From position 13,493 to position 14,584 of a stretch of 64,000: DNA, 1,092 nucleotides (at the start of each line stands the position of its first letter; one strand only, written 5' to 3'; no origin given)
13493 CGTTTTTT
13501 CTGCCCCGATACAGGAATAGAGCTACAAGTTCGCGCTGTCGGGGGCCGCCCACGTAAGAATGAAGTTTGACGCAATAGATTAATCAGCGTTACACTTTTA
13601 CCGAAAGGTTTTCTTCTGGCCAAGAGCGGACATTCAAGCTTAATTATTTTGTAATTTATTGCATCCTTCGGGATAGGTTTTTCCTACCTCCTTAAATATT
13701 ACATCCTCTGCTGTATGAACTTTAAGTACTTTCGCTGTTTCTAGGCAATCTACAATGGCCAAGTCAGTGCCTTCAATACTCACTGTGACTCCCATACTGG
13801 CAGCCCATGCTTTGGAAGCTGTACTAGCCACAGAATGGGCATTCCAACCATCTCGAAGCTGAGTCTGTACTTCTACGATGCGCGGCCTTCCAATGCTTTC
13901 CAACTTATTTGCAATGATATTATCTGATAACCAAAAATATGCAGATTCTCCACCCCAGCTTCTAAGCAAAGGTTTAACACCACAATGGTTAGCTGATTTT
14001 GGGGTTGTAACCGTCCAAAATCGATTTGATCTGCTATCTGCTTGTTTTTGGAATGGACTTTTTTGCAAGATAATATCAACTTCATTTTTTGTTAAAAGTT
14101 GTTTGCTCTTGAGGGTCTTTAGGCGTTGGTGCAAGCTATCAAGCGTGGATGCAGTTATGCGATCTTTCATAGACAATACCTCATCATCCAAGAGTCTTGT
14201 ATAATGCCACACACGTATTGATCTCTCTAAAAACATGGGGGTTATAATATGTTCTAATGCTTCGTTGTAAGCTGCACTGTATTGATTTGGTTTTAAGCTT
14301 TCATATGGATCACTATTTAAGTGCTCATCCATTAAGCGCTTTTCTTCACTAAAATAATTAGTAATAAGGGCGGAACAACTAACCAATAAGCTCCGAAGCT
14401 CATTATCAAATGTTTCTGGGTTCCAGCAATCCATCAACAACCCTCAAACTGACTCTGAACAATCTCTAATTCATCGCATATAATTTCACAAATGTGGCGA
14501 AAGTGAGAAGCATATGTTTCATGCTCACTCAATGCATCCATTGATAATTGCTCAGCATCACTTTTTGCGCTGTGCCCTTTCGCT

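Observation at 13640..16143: Unassignable, translationally coupled two-gene operon in the cargo slot of a P4/PICI-like island: candidate novel defence system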

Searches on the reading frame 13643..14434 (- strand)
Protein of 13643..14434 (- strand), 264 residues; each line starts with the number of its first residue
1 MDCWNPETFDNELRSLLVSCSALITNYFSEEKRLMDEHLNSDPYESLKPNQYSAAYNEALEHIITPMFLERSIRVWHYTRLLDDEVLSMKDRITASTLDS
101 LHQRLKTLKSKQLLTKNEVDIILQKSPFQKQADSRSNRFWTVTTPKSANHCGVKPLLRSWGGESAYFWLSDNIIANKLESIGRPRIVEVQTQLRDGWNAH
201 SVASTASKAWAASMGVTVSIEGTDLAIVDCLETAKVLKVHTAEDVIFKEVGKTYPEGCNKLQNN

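Call 5: search_protein_families(library=pfam, proteins=[window:13643-14434:-], max_evalue=10)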
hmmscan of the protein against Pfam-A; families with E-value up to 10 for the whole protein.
window:13643-14434:- (264 aa): 0 families

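Call 6: search_protein_families(library=padloc, proteins=[window:13643-14434:-], max_evalue=10)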
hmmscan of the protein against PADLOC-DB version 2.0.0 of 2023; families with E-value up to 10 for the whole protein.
window:13643-14434:- (264 aa): 0 families

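Call 7: search_protein_families(library=ncbifam, proteins=[window:13643-14434:-], max_evalue=10)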
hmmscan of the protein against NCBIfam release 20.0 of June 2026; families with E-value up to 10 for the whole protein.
window:13643-14434:- (264 aa): 1 family
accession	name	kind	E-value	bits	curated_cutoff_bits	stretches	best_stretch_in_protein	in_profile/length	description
TIGR02642.1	phage_xxxx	hypoth_equivalog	0.078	12.6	101.4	1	31-125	65-153/267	TIGR02642 family protein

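Call 9: find_homologous_proteins(query=window:13643-14434:-)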
Query window:13643-14434:- (264 aa): 157 proteins with E <= 0.001 among 449 candidates; the best 120 are listed.
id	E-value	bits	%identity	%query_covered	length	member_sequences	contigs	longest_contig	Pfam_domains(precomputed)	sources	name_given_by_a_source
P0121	8.5e-175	597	100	100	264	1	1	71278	-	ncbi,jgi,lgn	-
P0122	6.5e-139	480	81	100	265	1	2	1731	-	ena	-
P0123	5.5e-133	460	78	100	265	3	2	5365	-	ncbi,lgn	ncbi:MAG: hypothetical protein AB2692_13780 [Candidatus Thiodiazotropha sp.]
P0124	5.4e-131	454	77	100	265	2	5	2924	-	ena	-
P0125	5.9e-131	454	76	100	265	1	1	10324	-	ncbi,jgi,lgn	ncbi:MAG: hypothetical protein ACI9IA_000720 [Enterobacterales bacterium]|jgi:hypothetical protein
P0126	2.8e-127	441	74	100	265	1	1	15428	-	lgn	-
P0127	4.1e-127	441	75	100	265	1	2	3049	-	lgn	-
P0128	3.5e-121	421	74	99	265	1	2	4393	-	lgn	-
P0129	9.2e-110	384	65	99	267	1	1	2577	-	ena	-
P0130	4.3e-108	379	75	87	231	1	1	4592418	-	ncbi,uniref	ncbi:hypothetical protein ACJJID_02445 [Microbulbifer sp. CnH-101-G]|uniref:hypothetical protein n=1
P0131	5.3e-107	375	71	90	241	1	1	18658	-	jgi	-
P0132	4.9e-93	329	58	99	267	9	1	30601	-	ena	-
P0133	6.6e-92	326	57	99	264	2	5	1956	-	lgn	-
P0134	3.1e-91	323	54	99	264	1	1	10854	-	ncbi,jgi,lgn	-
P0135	3.0e-89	317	55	100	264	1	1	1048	-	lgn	-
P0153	2.2e-81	291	56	91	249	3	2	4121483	-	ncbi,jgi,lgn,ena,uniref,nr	ncbi:hypothetical protein MED193_06289 [Roseobacter sp. MED193]|uniref:hypothetical protein n=1 Tax=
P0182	1.8e-75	272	49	98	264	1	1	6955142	-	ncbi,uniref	ncbi:hypothetical protein [Hahella sp. NBU794]|uniref:hypothetical protein n=1 Tax=Hahella sp. NBU79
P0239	1.4e-41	161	34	97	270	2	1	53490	-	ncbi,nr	ncbi:hypothetical protein MBRA_06261 [Methylobacterium brachiatum]|nr:hypothetical protein MBRA_0626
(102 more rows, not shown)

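Call 22: predict_structure(alignment_id=A2)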
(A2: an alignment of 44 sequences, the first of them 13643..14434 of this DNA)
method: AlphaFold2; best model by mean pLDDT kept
length: 264 residues; sequences in the alignment: 44
mean_pLDDT: 91.0   pTM: 0.87
mean pLDDT of the five models: 91.0, 90.7, 90.1, 89.9, 89.8
residues with pLDDT >= 90: 178; 70-90: 77; 50-70: 8; < 50: 1
segments of 3 or more residues with pLDDT < 50: none
pLDDT, mean of each block of 10 residues (from residue 1): 94 98 98 94 91 98 95 95 94 90 94 95 88 85 93 88 71 90 95 91 96 93 86 94 90 84 57
secondary structure, 60 per line:
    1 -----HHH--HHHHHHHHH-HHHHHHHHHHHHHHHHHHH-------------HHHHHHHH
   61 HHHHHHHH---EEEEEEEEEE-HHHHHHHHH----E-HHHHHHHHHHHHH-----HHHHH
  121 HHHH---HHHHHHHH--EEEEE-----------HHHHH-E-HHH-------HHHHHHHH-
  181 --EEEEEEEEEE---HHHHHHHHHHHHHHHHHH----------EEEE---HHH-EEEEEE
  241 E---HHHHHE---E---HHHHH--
elements in order: H11-19 H21-39 H53-68 E72-81 H83-91 H98-110 H116-124 H128-135 E138-142 H154-158 H172-179 E183-192 H196-213 E224-227 E235-241 H245-249 H258-262

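Call 30: search_solved_structures(query=A2, max_evalue=10, show_alignments=2)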
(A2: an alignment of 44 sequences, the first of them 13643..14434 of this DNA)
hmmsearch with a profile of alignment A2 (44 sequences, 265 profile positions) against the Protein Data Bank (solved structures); distinct sequences matched with E-value up to 10: 1.
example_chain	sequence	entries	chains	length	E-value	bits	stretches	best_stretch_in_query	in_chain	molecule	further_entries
4qmi_A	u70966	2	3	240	0.61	12.3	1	174-227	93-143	Cytoskeleton-associated protein 5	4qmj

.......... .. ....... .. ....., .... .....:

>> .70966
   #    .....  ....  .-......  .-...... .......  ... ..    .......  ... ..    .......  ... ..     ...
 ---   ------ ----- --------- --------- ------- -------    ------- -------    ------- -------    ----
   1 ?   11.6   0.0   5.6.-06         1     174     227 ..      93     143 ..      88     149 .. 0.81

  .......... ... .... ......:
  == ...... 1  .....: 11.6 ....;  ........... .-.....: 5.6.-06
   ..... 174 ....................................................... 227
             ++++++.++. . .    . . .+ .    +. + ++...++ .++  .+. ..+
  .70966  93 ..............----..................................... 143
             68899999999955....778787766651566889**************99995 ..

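Call 32: fold_search(model_id=the predicted structure, library=pdb)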
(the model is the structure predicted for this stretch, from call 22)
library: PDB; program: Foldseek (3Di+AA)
matches with E <= 10: 9; with E <= 0.001: 0
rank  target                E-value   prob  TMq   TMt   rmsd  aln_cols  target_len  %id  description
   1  3h0d_B                4.0e+00  0.06  0.13  0.22  18.6       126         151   13  Crystal structure of CtsR in complex with a 26bp DNA duplex (released 2009-06-30)
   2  3h0d_A                5.7e+00  0.06  0.13  0.21  10.0        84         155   12  Crystal structure of CtsR in complex with a 26bp DNA duplex (released 2009-06-30)
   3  5uwb_A                6.5e+00  0.01  0.10  0.14  21.0       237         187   10  Re-refined 4FCZ: lipid-bound crystal structure of toluene-tolerance protein from Pseudomonas putida (released 2017-04-19)
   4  4ddt                  6.8e+00  0.01  0.12  0.04  21.3       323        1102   10  Thermotoga maritima reverse gyrase, C2 FORM 2 (released 2012-12-26)
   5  8qnq_C                7.3e+00  0.02  0.22  0.23  14.3       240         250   11  Structure of the toxin-antitoxin NatRT complex from Pseudomonas aeruginosa. NatTE29D mutant (released 2024-10-02)
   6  9qih_B                8.2e+00  0.01  0.13  0.12  23.2       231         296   12  Structure of response regulator LvrC from Leptospira (released 2026-03-25)
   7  1s2h                  8.7e+00  0.01  0.07  0.09  12.5        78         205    8  The Mad2 spindle checkpoint protein possesses two distinct natively folded states (released 2004-03-30)
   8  8qnl_C                9.8e+00  0.02  0.23  0.24  14.4       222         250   11  Structure of the toxin-antitoxin NatRT complex from Pseudomonas aeruginosa (released 2024-10-02)
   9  6k93                  9.8e+00  0.01  0.11  0.12  12.9        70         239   13  Crystal structure of the type III effector XopAI from Xanthomonas axonopodis pv. citri in space group P41212 (released 2019-10-30)

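Call 46: search_protein_families(library=phrogs, proteins=[window:13643-14434:-], max_evalue=1)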
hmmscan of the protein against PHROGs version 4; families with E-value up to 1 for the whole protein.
window:13643-14434:- (264 aa): 1 family
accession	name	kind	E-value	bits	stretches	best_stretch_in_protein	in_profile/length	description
phrog_26142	-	unknown function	0.075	14.2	1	31-65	29-63/73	-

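Call 65: find_encoding_contigs(protein=P0182, flank=8000, max_places=1)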
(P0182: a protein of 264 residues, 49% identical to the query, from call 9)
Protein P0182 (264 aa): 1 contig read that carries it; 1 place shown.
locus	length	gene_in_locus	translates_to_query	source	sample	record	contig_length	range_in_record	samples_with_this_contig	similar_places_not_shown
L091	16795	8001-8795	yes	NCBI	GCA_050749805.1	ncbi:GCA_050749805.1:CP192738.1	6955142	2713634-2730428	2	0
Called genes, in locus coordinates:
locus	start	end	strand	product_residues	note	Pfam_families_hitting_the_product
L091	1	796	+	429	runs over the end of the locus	PF00145:DNA_methylase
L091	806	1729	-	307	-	-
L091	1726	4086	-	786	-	PF13589:HATPase_c_3, PF02518:HATPase_c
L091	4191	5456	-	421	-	PF00817:IMS, PF11798:IMS_HHH (faint), PF11799:IMS_C, PF13438:DUF4113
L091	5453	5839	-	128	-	PF00717:Peptidase_S24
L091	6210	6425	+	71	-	-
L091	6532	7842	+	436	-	PF01966:HD (weak)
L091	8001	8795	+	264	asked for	-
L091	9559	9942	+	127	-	PF13539:Peptidase_M15_4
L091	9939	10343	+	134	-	PF11351:GTA_holin_3TM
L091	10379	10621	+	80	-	-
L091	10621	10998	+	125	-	PF01844:HNH, PF14279:HNH_5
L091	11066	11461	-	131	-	PF01597:GCV_H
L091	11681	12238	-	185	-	PF01841:Transglut_core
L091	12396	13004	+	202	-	-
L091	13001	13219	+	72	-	-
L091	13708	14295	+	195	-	-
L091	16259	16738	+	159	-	PF14567:SUKH_5 (weak), PF09346:SMI1_KNR4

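Call 66: find_encoding_contigs(protein=P0153, flank=8000, max_places=1)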
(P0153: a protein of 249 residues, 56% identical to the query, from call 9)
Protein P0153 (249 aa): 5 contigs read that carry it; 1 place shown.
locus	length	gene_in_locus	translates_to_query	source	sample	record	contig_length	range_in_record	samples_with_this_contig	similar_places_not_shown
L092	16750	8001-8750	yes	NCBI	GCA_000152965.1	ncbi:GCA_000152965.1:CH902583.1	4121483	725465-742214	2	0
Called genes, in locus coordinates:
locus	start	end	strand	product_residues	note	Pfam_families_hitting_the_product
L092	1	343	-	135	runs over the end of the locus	PF00034:Cytochrom_C (weak), PF13442:Cytochrome_CBB3 (weak)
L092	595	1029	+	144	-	PF04657:DMT_YdcZ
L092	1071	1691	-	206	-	PF21746:DUF6869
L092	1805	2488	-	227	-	PF00005:ABC_tran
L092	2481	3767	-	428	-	PF12704:MacB_PCD, PF02687:FtsX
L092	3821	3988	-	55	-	-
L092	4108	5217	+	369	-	PF00724:Oxidored_FMN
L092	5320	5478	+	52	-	-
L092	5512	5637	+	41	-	-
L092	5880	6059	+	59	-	-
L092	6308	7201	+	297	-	PF12834:Phage_int_SAM_2, PF12835:Integrase_1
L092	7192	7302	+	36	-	-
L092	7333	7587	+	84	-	PF05930:Phage_AlpA (weak)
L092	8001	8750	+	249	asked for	-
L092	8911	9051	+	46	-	-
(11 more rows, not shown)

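Call 67: find_encoding_contigs(protein=P0239, flank=8000, max_places=1)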
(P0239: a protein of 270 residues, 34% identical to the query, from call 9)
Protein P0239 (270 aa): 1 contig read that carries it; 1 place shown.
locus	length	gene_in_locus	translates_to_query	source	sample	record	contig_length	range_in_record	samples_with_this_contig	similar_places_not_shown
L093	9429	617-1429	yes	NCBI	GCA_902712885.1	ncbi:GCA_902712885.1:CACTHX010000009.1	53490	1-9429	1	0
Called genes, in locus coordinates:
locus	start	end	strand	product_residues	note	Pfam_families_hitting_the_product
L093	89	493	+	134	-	-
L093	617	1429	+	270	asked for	-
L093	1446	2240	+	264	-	-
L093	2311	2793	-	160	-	-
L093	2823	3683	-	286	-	-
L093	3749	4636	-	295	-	PF01656:CbiA (faint)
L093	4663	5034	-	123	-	-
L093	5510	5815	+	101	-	-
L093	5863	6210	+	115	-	-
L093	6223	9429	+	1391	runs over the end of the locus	PF08751:TrwC, PF13604:AAA_30, PF13154:DUF3991, PF13155:Toprim_2 (weak)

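Call 68: find_related_loci(query=A2, collection=metagenome_contigs, flank=6000)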
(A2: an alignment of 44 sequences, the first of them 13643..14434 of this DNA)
Query A2 (264 aa) in metagenome_contigs; peptide patterns used: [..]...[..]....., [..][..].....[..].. (x = any residue, [..] = any of these).
82 stretches matched a pattern; 49 encode a relative of the query (tblastn E <= 1e-3); 49 distinct loci.
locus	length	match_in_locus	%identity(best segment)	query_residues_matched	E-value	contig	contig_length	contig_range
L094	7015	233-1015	54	1-261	2e-99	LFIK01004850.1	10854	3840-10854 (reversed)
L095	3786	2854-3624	56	1-257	2e-98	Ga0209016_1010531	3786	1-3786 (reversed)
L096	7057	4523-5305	57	1-261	2e-97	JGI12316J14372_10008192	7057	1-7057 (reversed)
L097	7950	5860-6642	57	1-261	2e-97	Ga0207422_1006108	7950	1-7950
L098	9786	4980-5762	57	1-261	3e-97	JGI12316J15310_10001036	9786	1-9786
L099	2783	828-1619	54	1-264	1e-97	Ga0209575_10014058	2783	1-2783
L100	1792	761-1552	54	1-264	1e-100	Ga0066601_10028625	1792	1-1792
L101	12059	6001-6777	52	1-259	2e-88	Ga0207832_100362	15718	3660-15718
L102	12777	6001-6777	52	1-259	1e-87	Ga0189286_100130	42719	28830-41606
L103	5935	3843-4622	50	1-260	2e-87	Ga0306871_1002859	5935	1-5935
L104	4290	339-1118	50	1-260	1e-87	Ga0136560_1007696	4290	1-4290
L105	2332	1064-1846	52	1-261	1e-88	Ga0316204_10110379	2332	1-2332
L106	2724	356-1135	48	1-260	4e-86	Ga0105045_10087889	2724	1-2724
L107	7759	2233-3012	48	1-260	2e-84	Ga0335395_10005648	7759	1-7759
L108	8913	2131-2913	49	1-261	6e-84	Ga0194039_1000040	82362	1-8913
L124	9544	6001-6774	35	1-257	1e-43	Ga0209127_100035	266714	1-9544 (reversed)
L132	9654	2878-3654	32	1-257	2e-39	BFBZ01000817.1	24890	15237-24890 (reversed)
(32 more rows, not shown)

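Call 72: search_protein_families(library=pfam, proteins=[L124:5105-5980:+, L124:6798-8006:+, L101:6882-7829:+, L096:1502-4129:-, L096:5416-6072:+, L094:1080-2942:+, L103:4699-5532:+, L108:3012-3923:+, L132:1658-2830:+, L091:6532-7839:+], max_evalue=0.01)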
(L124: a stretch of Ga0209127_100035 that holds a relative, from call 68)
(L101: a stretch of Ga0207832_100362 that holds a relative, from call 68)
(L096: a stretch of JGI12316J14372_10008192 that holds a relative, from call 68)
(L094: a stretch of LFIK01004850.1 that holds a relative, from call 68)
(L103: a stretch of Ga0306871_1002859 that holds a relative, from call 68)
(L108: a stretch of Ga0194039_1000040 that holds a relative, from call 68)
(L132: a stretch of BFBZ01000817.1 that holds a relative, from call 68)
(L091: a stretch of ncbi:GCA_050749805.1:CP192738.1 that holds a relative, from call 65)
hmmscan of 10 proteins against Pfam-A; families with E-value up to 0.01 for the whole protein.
L124:5105-5980:+ (292 aa): 1 family
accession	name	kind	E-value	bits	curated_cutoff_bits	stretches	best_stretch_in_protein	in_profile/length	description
PF08843.17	AbiEii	-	1.2e-43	150.2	22.5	1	38-262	1-226/238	Nucleotidyl transferase AbiEii toxin, Type IV TA system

L124:6798-8006:+ (403 aa): 0 families

L101:6882-7829:+ (316 aa): 0 families

L096:1502-4129:- (876 aa): 1 family
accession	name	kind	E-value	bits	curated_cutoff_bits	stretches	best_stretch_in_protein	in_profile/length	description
PF13289.12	SIR2_2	-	2.1e-21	77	24.5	1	120-271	3-141/141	SIR2-like domain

L096:5416-6072:+ (219 aa): 0 families

L094:1080-2942:+ (621 aa): 0 families

L103:4699-5532:+ (278 aa): 0 families

L108:3012-3923:+ (304 aa): 0 families

L132:1658-2830:+ (391 aa): 0 families

L091:6532-7839:+ (436 aa): 1 family
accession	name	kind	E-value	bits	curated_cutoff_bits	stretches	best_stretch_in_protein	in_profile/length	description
PF01966.28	HD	-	9.9e-07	29.5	22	1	59-131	1-58/116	HD domain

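Call 84: find_encoding_contigs(protein=P0130, flank=10000, max_places=1)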
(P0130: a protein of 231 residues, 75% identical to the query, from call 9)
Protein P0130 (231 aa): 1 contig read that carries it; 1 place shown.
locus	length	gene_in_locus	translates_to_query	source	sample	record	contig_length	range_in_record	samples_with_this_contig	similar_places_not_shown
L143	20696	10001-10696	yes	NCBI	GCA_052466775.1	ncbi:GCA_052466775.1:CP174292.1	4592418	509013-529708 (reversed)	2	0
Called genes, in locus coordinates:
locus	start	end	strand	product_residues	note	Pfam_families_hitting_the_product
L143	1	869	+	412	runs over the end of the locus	PF13356:Arm-DNA-bind_3, PF22022:Phage_int_M, PF00589:Phage_integrase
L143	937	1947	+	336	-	PF19924:DUF6387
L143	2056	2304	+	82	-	PF05930:Phage_AlpA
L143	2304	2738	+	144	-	-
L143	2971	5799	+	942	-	PF19898:DUF6371 (weak), PF06048:DUF927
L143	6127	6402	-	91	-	PF13495:Phage_int_SAM_4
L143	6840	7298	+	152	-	-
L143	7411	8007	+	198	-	-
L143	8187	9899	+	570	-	-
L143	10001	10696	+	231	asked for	-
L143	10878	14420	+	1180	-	-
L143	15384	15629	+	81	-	-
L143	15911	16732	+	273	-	-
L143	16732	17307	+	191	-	-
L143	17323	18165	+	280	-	-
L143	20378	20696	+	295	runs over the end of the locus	-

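Call 85: find_encoding_contigs(protein=P0126, flank=10000, max_places=1)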
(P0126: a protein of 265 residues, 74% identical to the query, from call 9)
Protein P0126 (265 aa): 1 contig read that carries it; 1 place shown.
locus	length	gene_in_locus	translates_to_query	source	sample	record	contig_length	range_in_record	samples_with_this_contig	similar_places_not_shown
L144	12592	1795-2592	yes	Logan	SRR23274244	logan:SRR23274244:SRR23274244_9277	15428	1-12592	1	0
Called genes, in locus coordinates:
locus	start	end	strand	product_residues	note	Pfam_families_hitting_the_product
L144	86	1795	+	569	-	-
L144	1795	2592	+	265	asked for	-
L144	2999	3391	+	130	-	PF20108:DUF6498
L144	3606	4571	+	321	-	PF11185:DUF2971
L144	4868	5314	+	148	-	-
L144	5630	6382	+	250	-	PF21716:dnstrm_HI1420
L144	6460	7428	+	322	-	PF00296:Bac_luciferase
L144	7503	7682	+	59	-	-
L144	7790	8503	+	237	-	-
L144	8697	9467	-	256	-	PF00696:AA_kinase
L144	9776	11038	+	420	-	PF00724:Oxidored_FMN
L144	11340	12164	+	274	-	PF00378:ECH_1, PF16113:ECH_2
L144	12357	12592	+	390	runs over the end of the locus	PF06772:LtrA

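Call 88: search_dna_similar(query=window:13643-14434:-, collection=plasmids, mode=protein, max_rows=20)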
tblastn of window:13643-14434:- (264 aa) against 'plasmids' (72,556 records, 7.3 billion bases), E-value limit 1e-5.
Records with a match: 8; places in all: 9; records where one place covers at least 80% of the query: 6.
Best place of each record, by identity: <60% 8.
By first word of the organism name: Mesorhizobium 2; Marinobacter 1; Methylobacterium 1; Bradyrhizobium 1; Bosea 1; Agrobacterium 1; Pelagibacterium 1.
By predicted mobility (MOB-suite, as given by PLSDB): non-mobilizable 5; conjugative 2; mobilizable 1.
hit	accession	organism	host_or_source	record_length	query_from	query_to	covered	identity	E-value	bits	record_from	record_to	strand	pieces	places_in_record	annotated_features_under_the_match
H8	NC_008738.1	Marinobacter nauticus VT8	-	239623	1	259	98%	52.5%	4e-81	272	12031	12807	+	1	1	hypothetical protein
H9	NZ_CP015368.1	Methylobacterium phyllosphaerae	cell culture,leaf tissues of rice in ...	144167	1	257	97%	35.9%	5e-46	171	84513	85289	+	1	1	hypothetical protein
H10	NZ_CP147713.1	Bradyrhizobium septentrionale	Glycine max,cell culture,Root nodule ...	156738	1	255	97%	35.7%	1e-39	153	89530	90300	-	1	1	hypothetical protein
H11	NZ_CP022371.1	Bosea sp. AS-1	-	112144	1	255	97%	35.2%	8e-41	156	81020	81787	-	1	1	hypothetical protein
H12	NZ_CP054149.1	Agrobacterium vaccinii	Blueberry,pure bacterial culture,Tumor ...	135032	1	257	97%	34.1%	6e-42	159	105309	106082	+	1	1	hypothetical protein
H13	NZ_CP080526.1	Mesorhizobium sp. AR07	Oxytropis sp.,Cell culture,root nodule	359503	1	255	97%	28.4%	2e-25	112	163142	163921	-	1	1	hypothetical protein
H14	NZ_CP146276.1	Pelagibacterium nitratireducens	whole organism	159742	125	257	50%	36.6%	6e-19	93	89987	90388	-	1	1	hypothetical protein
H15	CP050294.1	Mesorhizobium loti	Oxytropis kamtschatica,cell ...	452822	139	255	44%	31.7%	4e-10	67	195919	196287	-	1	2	hypothetical protein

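Call 89: search_dna_similar(query=window:13643-14434:-, collection=phages, mode=protein, max_rows=10, max_evalue=0.01)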
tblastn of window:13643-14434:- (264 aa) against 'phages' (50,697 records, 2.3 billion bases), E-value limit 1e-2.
No match.
